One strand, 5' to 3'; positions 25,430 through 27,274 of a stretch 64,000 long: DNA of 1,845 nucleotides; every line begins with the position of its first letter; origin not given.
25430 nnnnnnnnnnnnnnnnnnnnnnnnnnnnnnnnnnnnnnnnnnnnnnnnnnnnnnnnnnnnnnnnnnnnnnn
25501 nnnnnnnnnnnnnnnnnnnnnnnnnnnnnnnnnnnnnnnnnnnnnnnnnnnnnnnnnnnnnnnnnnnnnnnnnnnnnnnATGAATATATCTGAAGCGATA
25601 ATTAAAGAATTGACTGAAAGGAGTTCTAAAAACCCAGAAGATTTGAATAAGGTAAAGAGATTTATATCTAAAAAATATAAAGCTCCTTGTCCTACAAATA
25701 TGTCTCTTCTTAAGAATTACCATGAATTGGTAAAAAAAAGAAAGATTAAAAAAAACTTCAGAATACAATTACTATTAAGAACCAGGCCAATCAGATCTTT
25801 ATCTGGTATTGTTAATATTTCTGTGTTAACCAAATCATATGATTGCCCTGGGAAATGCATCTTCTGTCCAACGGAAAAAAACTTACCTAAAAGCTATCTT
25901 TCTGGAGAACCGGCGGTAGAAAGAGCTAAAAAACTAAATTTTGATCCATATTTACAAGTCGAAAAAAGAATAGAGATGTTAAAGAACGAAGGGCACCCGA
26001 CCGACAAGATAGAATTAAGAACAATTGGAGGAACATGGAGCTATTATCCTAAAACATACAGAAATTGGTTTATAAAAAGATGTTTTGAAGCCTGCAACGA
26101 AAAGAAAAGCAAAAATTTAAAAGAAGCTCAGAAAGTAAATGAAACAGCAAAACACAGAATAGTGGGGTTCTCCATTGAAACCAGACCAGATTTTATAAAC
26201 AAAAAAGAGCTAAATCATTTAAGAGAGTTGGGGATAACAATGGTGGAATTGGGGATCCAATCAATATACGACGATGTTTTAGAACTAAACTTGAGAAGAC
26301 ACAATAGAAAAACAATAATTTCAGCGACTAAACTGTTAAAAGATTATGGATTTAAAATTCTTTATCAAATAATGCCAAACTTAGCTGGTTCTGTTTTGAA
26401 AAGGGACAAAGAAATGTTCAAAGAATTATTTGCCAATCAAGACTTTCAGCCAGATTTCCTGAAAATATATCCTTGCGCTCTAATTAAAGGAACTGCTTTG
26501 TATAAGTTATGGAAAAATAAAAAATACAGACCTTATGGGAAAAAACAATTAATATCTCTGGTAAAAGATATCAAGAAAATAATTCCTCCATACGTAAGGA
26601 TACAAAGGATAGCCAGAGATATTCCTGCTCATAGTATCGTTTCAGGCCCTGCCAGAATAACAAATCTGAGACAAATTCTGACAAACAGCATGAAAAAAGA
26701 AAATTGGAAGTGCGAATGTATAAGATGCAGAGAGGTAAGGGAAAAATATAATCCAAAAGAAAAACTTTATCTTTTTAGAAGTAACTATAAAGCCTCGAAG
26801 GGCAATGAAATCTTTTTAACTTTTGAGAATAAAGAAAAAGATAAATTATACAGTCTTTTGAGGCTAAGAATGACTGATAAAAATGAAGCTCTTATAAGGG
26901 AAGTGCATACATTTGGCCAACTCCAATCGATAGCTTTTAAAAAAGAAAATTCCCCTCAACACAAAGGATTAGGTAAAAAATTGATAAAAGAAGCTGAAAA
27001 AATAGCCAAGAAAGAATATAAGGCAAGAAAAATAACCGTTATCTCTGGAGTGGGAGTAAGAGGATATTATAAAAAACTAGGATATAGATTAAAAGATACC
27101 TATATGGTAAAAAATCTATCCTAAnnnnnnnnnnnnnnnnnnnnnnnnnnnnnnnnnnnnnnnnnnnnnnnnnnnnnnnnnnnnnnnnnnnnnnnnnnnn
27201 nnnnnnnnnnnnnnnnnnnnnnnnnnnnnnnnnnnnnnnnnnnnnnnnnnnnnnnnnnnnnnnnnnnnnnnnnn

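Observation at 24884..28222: Bacterial Elp3 joined head-to-head (CATATG) with a Trm9-like methyltransferase, and convergently overlapped by DUF763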

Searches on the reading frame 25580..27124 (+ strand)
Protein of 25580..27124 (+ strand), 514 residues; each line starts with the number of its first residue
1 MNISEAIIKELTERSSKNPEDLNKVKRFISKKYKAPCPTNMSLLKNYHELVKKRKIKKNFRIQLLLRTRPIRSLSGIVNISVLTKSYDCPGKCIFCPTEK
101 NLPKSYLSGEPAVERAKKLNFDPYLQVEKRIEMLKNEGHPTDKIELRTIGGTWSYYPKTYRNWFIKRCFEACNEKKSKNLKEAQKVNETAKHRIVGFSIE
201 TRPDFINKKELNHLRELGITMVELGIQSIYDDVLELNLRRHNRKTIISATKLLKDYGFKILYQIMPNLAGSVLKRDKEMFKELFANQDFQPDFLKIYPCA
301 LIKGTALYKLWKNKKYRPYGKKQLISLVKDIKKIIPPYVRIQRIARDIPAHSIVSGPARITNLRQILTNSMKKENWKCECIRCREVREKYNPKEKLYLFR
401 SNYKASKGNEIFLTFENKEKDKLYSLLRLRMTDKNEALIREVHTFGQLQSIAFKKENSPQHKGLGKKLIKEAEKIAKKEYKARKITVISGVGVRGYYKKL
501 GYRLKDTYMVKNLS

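Call 3: search_protein_families(library=pfam, proteins=[window:25580-27124:+], max_evalue=0.01)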
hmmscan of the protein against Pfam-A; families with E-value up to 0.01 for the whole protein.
window:25580-27124:+ (514 aa): 7 families
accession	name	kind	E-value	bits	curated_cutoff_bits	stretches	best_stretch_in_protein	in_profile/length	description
PF16199.10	Radical_SAM_C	-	7.4e-23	80.9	31.9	1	291-372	1-84/85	Radical_SAM C-terminal domain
PF04055.27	Radical_SAM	-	3.5e-14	53.7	29.5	1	87-265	5-149/166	Radical SAM superfamily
PF13673.13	Acetyltransf_10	-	9e-06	26.1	23.6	1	459-504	63-109/128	Acetyltransferase (GNAT) domain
PF00583.31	Acetyltransf_1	-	0.00013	22.7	20.7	1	417-502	38-116/116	Acetyltransferase (GNAT) family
PF13508.13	Acetyltransf_7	-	0.00052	20.8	27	1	460-503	41-83/84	Acetyltransferase (GNAT) domain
PF08445.16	FR47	-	0.0029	18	22.1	1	445-507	21-82/86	FR47-like protein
PF23613.1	ELP3_N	-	0.0057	17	27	1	3-72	4-68/70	ELP3 N-terminal domain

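Call 4: search_protein_families(library=ncbifam, proteins=[window:25580-27124:+], max_evalue=0.01)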
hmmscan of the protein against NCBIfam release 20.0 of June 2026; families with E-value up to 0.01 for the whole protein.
window:25580-27124:+ (514 aa): 11 families
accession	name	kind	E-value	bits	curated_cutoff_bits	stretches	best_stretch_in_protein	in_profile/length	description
TIGR01211.1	ELP3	subfamily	6.5e-158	526.5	350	1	7-513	2-522/522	tRNA uridine(34) 5-carboxymethylaminomethyl modification radical SAM/GNAT enzyme Elp3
TIGR01212.1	TIGR01212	equivalog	7.2e-23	81.1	180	1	190-356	105-272/302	tRNA modification radical SAM protein MnmL/YtqA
TIGR00539.1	hemN_rel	equivalog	1.8e-11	43.8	205.4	1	193-313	85-203/361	radical SAM family heme chaperone HemW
NF006067.1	PRK08208.1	equivalog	1.4e-10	40.7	380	1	188-319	118-250/427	STM4012 family radical SAM protein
TIGR01210.1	TIGR01210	equivalog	1.4e-09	37.6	212.15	1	194-334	103-245/313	archaeosine biosynthesis radical SAM protein RaSEA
TIGR03994.1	rSAM_HemZ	equivalog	2.9e-08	33.3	321.4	1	192-318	170-293/401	coproporphyrinogen dehydrogenase HemZ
NF006060.0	PRK08207.1-3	equivalog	1.8e-07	30.4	653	1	189-332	235-378/477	coproporphyrinogen III oxidase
NF005133.0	PRK06582.1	equivalog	1.3e-06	27.7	597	1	195-315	98-215/390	coproporphyrinogen III oxidase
NF004567.0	PRK05904.1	equivalog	1.5e-06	27.6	355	1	187-263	83-159/353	coproporphyrinogen III oxidase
TIGR04013.1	B12_SAM_MJ_1487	hypoth_equivalog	1.9e-05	23.7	251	1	196-260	242-307/382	TIGR04013 family B12-binding domain/radical SAM domain-containing protein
TIGR00538.1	hemN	equivalog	3.2e-05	23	324.95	1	181-302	129-243/454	oxygen-independent coproporphyrinogen III oxidase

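Call 12: find_homologous_proteins(query=window:25580-27124:+, max_evalue=1e-10)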
Query window:25580-27124:+ (514 aa): 7854 proteins with E <= 1e-10 among 8000 candidates; the best 120 are listed.
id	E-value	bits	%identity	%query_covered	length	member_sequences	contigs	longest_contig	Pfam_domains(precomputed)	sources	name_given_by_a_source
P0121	0.0e+0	1148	100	100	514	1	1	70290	PF13673.14,PF16199.11,PF04055.28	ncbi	ncbi:MAG: tRNA uridine(34) 5-carboxymethylaminomethyl modification radical SAM/GNAT enzyme Elp3 [bac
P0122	1.4e-298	1008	87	100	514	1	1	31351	PF16199.11,PF04055.28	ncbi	ncbi:MAG: tRNA uridine(34) 5-carboxymethylaminomethyl modification radical SAM/GNAT enzyme Elp3 [Can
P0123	1.3e-293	992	85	100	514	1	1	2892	PF16199.11,PF04055.28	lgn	-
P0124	1.1e-283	959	83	100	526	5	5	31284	PF13673.14,PF16199.11,PF04055.28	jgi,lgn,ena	-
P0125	1.9e-271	919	79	100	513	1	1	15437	PF16199.11,PF04055.28,PF23613.2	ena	-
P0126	2.6e-262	889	75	100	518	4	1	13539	PF16199.11,PF04055.28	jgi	-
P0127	2.8e-259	879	76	98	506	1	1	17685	PF16199.11,PF04055.28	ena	-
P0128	2.9e-258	875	72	99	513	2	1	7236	PF16199.11,PF04055.28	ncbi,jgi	ncbi:MAG: tRNA uridine(34) 5-carboxymethylaminomethyl modification radical SAM/GNAT enzyme Elp3 [Can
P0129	1.1e-253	860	72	100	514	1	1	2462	PF16199.11,PF04055.28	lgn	-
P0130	3.8e-252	855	72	100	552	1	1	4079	PF13673.14,PF16199.11,PF04055.28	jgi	-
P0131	3.9e-240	816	75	92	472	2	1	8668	PF16199.11,PF04055.28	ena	-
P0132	3.5e-239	812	69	100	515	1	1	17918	PF16199.11,PF04055.28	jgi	jgi:elongator complex protein 3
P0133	1.4e-238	810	70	100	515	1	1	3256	PF16199.11,PF04055.28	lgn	-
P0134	1.4e-237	807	70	99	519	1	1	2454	PF16199.11,PF04055.28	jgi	-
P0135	1.3e-236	804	69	99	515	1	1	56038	PF16199.11,PF04055.28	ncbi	-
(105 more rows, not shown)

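Call 16: find_related_loci(query=A1, collection=genome_contigs, flank=10000)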
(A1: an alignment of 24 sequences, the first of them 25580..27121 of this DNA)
Query A1 (514 aa) in genome_contigs; peptide patterns used: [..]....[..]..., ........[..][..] (x = any residue, [..] = any of these).
600 stretches matched a pattern (row limit reached: there are more); 592 encode a relative of the query (tblastn E <= 1e-3); the best 80 are kept; 80 distinct loci.
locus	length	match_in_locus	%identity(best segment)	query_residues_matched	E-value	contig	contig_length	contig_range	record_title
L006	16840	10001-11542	68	1-513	0e+0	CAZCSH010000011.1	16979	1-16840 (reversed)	MAG TPA_asm: uncultured Candidatus Saccharibacteria bacterium isolate binchicken_co387_689 genome assembly, contig: NODE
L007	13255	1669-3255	66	3-513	0e+0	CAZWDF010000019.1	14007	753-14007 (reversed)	MAG TPA_asm: uncultured Candidatus Saccharibacteria bacterium isolate binchicken_co283_202 genome assembly, contig: NODE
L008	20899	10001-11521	64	8-514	0e+0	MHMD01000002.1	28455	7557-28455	MAG: Candidatus Nealsonbacteria bacterium RIFCSPHIGHO2_02_FULL_43_13 rifcsphigho2_02_scaffold_12257, whole genome shotgu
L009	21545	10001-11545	65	1-513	0e+0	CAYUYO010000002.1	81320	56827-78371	MAG TPA_asm: uncultured Candidatus Saccharibacteria bacterium isolate SRP178699_co1_489 genome assembly, contig: NODE_20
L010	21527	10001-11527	65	2-513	0e+0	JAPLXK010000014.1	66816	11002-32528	MAG: Candidatus Nealsonbacteria bacterium isolate LacPavin_0920_SED2_MAG_39_9 LacPavin_0920_SED2_scaffold_579421, whole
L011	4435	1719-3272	65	1-513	0e+0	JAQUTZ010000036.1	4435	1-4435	MAG: Candidatus Paceibacterota bacterium isolate STD2_131 NODE_89896_length_4435_cov_38.130223_Sandtown_D2, whole genome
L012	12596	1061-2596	63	5-513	0e+0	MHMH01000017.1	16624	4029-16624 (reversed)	MAG: Candidatus Nealsonbacteria bacterium RIFCSPLOWO2_01_FULL_43_32 rifcsplowo2_01_scaffold_7088, whole genome shotgun s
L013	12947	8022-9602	63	1-511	0e+0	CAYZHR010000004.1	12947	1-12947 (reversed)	MAG TPA_asm: uncultured Candidatus Saccharibacteria bacterium isolate binchicken_co387_45 genome assembly, contig: NODE_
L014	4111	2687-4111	67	1-472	0e+0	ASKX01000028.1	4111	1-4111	Candidatus Paceibacter normanii SCGC AAA255-P19 A255P19DRAFT_redundant_region_0.28_C, whole genome shotgun sequence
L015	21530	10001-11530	68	1-513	0e+0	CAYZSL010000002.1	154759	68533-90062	MAG TPA_asm: uncultured Candidatus Saccharibacteria bacterium isolate SRP178699_co1_142 genome assembly, contig: NODE_28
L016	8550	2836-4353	63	1-514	0e+0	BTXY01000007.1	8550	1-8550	MAG: Candidatus Microsyncoccus archaeolyticus PMX.50 DNA, sequence7, whole genome shotgun sequence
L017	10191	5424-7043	58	1-513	0e+0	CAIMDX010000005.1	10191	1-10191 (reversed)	uncultured bacterium isolate AM_bin-0091 genome assembly, contig: bin-0091:05/81, whole genome shotgun sequence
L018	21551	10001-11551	63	1-513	0e+0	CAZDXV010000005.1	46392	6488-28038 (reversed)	MAG TPA_asm: uncultured Candidatus Saccharibacteria bacterium isolate SRP141376_co2_224 genome assembly, contig: NODE_18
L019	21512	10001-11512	61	1-513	0e+0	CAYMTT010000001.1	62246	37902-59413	MAG TPA_asm: uncultured Candidatus Saccharibacteria bacterium isolate binchicken_co17_376 genome assembly, contig: NODE_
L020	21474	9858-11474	59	3-513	0e+0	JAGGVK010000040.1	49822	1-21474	MAG: bacterium isolate AUK098 PB_MBMC_052_c_000000000022, whole genome shotgun sequence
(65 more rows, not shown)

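Call 62: search_solved_structures(query=window:25580-27121:+, max_evalue=1e-10, show_alignments=1)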
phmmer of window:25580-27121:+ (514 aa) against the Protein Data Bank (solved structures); distinct sequences matched with E-value up to 1e-10: 9.
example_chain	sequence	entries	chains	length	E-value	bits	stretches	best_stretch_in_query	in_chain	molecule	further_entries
6iaz_A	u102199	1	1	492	1.3e-136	459.1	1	58-513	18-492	Histone acetyltransferase, ELP3 family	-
6iad_A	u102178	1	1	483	2e-136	458.6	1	64-513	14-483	Histone acetyltransferase, ELP3 family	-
6ia8_A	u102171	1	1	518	2e-136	458.6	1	58-513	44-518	Histone acetyltransferase, ELP3 family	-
5l7j_A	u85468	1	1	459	1.4e-110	373.3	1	72-513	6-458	ELP3 family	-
6ia6_A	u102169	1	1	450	4.2e-106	358.6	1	71-513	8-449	ELP3 family, ELP3 family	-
5l7l_A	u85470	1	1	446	1.7e-105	356.5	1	72-513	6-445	ELP3 family, ELP3 family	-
8ptx_C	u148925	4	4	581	7.8e-103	347.8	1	7-513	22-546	Elongator complex protein 3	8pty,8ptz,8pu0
8avg_C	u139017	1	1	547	2.2e-101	343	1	7-513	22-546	Elongator complex protein 3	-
6qk7_C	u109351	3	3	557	2.6e-95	323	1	22-512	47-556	Elongator complex protein 3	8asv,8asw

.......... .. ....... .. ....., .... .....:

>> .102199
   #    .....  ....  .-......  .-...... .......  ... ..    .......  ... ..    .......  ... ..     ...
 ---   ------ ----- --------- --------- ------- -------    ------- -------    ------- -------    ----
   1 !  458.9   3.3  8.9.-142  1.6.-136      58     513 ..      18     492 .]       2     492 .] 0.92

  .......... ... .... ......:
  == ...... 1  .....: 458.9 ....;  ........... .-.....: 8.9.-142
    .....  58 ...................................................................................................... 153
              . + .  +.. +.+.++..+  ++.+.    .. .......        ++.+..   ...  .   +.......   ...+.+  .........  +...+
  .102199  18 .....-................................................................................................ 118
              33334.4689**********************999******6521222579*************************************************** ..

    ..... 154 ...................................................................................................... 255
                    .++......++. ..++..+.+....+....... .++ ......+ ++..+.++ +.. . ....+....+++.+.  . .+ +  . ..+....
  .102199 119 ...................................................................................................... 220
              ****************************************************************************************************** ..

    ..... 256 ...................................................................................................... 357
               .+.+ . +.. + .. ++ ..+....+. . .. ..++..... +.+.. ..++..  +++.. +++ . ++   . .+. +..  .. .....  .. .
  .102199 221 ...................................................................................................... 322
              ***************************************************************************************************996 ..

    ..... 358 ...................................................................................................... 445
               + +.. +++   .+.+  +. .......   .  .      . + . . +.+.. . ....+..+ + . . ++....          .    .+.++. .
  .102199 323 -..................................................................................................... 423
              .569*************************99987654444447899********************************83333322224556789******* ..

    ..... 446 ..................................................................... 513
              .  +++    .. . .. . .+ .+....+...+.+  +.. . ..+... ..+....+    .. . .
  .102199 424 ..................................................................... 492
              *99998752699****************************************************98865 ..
